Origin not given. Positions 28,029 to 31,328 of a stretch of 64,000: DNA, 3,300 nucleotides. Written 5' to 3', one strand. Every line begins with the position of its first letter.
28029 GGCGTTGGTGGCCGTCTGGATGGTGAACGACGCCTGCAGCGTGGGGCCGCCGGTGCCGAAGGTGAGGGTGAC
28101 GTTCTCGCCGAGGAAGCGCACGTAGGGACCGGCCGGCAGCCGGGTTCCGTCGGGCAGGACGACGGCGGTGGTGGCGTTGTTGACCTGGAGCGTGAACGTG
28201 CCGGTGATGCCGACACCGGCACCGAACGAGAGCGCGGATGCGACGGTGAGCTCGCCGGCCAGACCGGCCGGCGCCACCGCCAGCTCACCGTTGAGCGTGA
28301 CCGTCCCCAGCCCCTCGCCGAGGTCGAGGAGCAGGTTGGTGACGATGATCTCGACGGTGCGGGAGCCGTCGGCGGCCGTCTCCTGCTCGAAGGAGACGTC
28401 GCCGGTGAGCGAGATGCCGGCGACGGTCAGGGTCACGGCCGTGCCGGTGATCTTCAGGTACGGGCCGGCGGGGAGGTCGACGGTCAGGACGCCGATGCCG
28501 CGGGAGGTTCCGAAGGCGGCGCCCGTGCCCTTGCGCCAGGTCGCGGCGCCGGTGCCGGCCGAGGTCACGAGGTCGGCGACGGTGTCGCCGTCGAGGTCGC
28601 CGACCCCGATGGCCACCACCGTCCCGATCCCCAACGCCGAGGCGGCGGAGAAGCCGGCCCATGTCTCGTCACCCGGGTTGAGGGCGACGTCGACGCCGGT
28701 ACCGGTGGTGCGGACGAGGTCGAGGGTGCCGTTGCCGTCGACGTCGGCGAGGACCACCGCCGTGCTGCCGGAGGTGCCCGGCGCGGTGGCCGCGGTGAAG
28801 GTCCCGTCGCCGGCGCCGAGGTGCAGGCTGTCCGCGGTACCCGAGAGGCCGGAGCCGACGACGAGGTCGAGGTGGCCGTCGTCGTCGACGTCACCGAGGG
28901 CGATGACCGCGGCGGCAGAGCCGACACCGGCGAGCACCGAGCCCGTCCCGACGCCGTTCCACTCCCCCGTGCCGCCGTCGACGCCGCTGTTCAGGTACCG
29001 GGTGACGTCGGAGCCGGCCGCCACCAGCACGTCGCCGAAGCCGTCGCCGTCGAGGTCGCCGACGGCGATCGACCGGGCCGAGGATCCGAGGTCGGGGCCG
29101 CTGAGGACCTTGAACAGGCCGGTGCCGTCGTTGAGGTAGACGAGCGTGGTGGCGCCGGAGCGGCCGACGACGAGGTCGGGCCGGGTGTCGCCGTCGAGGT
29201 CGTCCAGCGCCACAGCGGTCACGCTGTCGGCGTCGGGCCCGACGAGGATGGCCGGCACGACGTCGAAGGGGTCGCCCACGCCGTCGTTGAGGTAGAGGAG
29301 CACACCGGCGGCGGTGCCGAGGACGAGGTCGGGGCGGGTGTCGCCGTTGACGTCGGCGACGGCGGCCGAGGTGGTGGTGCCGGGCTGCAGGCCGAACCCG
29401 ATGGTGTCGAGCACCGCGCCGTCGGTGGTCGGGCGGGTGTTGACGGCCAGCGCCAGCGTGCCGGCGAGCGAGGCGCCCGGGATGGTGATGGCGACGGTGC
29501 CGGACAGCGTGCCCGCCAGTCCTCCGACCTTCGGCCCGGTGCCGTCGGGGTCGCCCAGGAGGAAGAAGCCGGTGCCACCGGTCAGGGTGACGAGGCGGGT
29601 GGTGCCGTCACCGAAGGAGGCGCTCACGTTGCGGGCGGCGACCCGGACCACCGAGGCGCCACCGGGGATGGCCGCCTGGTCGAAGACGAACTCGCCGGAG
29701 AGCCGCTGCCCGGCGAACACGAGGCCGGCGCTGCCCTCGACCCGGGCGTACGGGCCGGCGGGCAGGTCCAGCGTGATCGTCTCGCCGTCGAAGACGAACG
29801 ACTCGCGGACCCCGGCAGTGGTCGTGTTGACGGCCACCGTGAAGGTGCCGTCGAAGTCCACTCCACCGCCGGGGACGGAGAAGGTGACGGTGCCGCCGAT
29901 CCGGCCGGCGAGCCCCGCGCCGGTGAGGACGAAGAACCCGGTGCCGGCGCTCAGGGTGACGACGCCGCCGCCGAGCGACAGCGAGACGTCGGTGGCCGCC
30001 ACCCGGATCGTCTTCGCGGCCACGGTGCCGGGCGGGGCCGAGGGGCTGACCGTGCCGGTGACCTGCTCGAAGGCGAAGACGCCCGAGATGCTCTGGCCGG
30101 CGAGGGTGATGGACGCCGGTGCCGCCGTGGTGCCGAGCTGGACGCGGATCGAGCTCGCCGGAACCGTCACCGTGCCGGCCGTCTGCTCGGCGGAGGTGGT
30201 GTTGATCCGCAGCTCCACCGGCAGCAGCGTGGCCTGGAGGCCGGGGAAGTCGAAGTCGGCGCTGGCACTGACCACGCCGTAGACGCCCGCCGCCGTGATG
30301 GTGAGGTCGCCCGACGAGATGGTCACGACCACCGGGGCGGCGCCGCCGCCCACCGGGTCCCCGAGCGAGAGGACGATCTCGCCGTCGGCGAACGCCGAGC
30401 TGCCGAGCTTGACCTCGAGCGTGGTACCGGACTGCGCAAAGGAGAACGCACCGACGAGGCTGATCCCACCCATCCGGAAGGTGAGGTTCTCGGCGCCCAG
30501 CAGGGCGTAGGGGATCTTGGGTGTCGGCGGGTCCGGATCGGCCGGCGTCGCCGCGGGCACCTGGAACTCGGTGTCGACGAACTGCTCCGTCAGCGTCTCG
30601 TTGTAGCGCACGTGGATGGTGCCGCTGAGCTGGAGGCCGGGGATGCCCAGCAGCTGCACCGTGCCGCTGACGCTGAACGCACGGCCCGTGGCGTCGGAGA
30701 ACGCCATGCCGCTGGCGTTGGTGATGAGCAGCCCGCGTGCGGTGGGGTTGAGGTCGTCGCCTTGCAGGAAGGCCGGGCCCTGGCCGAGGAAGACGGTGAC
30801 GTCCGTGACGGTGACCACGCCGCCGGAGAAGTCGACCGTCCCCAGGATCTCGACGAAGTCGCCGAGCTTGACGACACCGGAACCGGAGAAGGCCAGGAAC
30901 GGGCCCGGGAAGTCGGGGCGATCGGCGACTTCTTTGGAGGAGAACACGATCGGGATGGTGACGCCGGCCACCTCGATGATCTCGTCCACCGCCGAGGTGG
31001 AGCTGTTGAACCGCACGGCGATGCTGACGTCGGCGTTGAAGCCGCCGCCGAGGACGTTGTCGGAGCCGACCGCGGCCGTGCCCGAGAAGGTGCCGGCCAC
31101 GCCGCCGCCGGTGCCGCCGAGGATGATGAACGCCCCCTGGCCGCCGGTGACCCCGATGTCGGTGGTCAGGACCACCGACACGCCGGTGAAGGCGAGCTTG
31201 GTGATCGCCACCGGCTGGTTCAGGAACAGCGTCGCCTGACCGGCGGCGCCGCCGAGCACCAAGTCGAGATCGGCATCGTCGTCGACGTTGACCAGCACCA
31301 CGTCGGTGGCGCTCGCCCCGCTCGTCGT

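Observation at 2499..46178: Uninterrupted 43.7-kb gene for a ~14,550-aa secreted protein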

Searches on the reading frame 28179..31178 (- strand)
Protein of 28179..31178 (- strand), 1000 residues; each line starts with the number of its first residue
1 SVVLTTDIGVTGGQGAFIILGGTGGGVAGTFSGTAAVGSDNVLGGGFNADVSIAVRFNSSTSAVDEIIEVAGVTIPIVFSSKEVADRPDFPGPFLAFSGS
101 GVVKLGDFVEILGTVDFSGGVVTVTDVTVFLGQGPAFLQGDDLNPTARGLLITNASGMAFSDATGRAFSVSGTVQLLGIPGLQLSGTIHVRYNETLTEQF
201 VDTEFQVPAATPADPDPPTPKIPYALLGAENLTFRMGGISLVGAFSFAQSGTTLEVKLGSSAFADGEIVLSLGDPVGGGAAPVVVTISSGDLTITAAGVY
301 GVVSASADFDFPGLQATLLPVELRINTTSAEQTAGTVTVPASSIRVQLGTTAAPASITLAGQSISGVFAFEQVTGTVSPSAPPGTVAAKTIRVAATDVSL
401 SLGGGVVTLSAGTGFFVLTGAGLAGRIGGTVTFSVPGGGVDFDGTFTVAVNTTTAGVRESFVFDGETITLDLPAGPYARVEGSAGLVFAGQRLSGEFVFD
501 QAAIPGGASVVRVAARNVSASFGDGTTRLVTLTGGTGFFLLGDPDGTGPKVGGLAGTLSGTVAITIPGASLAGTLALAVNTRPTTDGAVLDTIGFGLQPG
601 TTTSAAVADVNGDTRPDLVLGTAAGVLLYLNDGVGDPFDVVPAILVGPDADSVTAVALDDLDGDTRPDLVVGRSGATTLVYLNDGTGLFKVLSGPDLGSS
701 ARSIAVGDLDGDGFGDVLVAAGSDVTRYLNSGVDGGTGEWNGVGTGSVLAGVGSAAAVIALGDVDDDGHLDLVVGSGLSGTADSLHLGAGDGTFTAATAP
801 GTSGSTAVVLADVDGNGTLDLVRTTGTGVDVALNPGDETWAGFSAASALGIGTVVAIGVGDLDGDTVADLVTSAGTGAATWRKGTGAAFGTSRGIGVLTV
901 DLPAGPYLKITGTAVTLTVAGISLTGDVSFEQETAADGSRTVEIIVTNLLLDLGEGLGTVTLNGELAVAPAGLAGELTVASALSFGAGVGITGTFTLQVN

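Call 5: search_protein_families(library=pfam, proteins=[window:28179-31178:-], max_evalue=0.01)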
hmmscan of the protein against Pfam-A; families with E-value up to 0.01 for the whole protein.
window:28179-31178:- (1000 aa): 3 families
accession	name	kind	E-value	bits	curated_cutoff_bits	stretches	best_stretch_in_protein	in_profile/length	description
PF13517.12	FG-GAP_3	-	5.9e-32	110.5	26.9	5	660-719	1-61/61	FG-GAP-like repeat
PF01839.29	FG-GAP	-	4.3e-20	71.6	22.1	3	702-724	3-25/37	FG-GAP repeat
PF16743.10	PliI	-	0.00085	19.4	27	0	638-682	44-88/123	Periplasmic lysozyme inhibitor of I-type lysozyme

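Call 30: search_protein_families(library=ncbifam, proteins=[window:28179-31178:-], max_evalue=0.01)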
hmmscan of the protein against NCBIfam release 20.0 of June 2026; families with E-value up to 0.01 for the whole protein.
window:28179-31178:- (1000 aa): 0 families
